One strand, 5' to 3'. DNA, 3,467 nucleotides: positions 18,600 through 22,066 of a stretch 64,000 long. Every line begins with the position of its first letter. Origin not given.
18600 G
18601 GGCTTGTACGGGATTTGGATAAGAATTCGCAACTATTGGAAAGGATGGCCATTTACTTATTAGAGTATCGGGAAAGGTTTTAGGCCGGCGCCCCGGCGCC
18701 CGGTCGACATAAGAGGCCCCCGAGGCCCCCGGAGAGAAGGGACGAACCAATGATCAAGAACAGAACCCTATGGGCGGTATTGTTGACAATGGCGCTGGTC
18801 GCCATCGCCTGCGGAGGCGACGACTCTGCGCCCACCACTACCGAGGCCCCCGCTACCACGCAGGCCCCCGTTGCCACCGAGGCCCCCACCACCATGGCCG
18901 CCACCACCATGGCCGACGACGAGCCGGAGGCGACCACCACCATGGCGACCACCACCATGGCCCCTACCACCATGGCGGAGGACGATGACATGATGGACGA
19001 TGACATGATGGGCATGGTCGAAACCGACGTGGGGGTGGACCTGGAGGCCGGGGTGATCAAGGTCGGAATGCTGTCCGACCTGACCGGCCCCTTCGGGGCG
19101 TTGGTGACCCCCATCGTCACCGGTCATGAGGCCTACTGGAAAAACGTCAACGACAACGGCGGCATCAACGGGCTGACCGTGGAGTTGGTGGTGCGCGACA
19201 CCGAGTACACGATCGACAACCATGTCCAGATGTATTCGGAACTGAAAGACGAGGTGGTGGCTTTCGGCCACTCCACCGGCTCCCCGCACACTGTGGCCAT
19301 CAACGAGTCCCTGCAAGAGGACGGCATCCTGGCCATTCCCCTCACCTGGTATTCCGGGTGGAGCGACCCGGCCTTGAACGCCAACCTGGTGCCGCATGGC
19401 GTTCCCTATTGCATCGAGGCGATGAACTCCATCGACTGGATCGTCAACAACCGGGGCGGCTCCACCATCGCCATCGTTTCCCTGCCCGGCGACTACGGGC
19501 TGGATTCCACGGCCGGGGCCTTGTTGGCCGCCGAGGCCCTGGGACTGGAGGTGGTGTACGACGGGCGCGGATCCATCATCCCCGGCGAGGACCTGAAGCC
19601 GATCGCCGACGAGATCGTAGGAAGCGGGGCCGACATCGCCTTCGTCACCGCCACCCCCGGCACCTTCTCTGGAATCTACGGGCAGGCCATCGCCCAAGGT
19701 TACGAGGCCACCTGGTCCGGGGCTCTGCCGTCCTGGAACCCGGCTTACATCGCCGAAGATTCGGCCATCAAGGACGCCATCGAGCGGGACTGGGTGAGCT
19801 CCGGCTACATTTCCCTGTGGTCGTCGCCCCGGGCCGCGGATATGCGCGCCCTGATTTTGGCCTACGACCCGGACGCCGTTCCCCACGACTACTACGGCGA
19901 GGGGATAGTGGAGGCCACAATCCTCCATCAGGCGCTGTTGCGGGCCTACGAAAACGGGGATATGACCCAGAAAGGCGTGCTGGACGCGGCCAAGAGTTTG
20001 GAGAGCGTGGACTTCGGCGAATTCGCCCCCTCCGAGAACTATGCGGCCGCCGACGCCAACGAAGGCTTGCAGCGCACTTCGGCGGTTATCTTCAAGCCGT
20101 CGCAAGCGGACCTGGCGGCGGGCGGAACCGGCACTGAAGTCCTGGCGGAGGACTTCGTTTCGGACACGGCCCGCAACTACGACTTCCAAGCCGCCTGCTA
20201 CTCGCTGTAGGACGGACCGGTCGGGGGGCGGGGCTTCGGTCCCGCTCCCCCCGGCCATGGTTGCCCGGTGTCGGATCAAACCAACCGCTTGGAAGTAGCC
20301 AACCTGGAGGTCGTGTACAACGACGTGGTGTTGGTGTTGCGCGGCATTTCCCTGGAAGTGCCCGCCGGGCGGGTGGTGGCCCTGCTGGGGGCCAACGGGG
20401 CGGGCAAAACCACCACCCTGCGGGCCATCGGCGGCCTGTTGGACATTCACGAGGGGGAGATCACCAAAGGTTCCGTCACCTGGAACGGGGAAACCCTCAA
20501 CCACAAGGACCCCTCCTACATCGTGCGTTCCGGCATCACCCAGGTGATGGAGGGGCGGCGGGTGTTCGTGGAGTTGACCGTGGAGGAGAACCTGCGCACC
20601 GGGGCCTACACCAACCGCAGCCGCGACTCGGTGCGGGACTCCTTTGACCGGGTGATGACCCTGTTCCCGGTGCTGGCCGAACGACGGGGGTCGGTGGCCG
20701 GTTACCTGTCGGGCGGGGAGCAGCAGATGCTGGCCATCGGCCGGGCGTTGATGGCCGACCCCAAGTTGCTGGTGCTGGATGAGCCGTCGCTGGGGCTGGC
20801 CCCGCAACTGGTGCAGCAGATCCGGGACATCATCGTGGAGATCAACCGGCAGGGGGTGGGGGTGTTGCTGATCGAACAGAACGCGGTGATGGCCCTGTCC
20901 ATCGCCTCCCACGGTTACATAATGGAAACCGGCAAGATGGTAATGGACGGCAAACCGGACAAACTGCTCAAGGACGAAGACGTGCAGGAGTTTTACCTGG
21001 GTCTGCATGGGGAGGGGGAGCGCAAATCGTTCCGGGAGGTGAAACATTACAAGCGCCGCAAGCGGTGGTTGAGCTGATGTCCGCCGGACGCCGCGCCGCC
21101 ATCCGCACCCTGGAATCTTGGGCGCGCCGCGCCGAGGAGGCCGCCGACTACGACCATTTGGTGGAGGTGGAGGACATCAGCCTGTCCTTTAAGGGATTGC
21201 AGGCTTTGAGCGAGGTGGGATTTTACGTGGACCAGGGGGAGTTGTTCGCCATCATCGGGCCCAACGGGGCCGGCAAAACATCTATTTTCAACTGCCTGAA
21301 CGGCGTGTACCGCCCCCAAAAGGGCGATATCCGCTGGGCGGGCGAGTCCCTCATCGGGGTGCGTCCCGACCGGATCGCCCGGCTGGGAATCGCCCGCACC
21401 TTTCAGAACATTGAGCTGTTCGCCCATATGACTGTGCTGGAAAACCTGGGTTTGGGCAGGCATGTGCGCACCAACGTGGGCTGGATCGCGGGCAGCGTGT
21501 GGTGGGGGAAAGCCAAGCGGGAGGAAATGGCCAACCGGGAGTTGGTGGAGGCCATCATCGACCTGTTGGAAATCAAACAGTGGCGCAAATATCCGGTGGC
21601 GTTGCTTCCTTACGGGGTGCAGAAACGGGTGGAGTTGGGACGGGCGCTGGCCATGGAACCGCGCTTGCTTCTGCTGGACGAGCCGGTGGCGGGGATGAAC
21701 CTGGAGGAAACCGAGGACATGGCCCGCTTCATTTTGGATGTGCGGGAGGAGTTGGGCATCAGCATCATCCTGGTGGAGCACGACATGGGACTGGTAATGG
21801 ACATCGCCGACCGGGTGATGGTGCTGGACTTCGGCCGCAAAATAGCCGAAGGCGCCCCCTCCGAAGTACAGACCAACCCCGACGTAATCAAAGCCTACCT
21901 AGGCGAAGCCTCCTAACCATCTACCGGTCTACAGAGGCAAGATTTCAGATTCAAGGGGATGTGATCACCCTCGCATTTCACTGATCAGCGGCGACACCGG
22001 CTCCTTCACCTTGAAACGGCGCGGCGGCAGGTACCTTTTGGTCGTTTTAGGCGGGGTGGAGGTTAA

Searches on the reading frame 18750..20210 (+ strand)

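Call 48: search_protein_families(library=pfam, proteins=[window:18750-20210:+], max_evalue=0.001)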
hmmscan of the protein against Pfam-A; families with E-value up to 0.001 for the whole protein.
window:18750-20210:+ (486 aa): 2 families
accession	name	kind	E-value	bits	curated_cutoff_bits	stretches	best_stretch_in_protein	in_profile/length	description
PF13458.12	Peripla_BP_6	-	2.3e-40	139.8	31.7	1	103-421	2-314/343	Periplasmic binding protein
PF13433.12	Peripla_BP_5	-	0.00056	19.6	27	1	103-167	1-65/363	Periplasmic binding protein domain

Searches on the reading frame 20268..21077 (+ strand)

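Call 48: search_protein_families(library=pfam, proteins=[window:20268-21077:+], max_evalue=0.001)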
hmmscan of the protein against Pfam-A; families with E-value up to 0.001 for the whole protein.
window:20268-21077:+ (269 aa): 3 families
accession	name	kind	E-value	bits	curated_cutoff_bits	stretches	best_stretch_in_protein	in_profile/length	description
PF00005.33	ABC_tran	-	3.5e-27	96.1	25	1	24-174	1-136/137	ABC transporter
PF13304.12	AAA_21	-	1.8e-12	48.4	27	2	37-121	2-97/304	AAA domain, putative AbiEii toxin, Type IV TA system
PF13401.12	AAA_22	-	0.00021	22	27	1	35-202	6-121/130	AAA domain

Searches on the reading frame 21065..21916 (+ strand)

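Call 48: search_protein_families(library=pfam, proteins=[window:21065-21916:+], max_evalue=0.001)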
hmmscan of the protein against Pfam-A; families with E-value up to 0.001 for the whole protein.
window:21065-21916:+ (283 aa): 5 families
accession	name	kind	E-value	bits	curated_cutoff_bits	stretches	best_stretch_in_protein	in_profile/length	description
PF00005.33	ABC_tran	-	4.5e-28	99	25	1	49-209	2-137/137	ABC transporter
PF12399.14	BCA_ABC_TP_C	-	4e-12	45.9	25.5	1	258-282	1-25/27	Branched-chain amino acid ATP-binding cassette transporter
PF13304.12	AAA_21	-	1.7e-06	28.8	27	1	60-110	1-63/304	AAA domain, putative AbiEii toxin, Type IV TA system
PF13476.12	AAA_23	-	4.8e-06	27.8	27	1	55-79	17-40/201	AAA domain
PF09818.15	ABC_ATPase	-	8.9e-05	22.1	23.2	0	217-255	209-247/283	P-loop domain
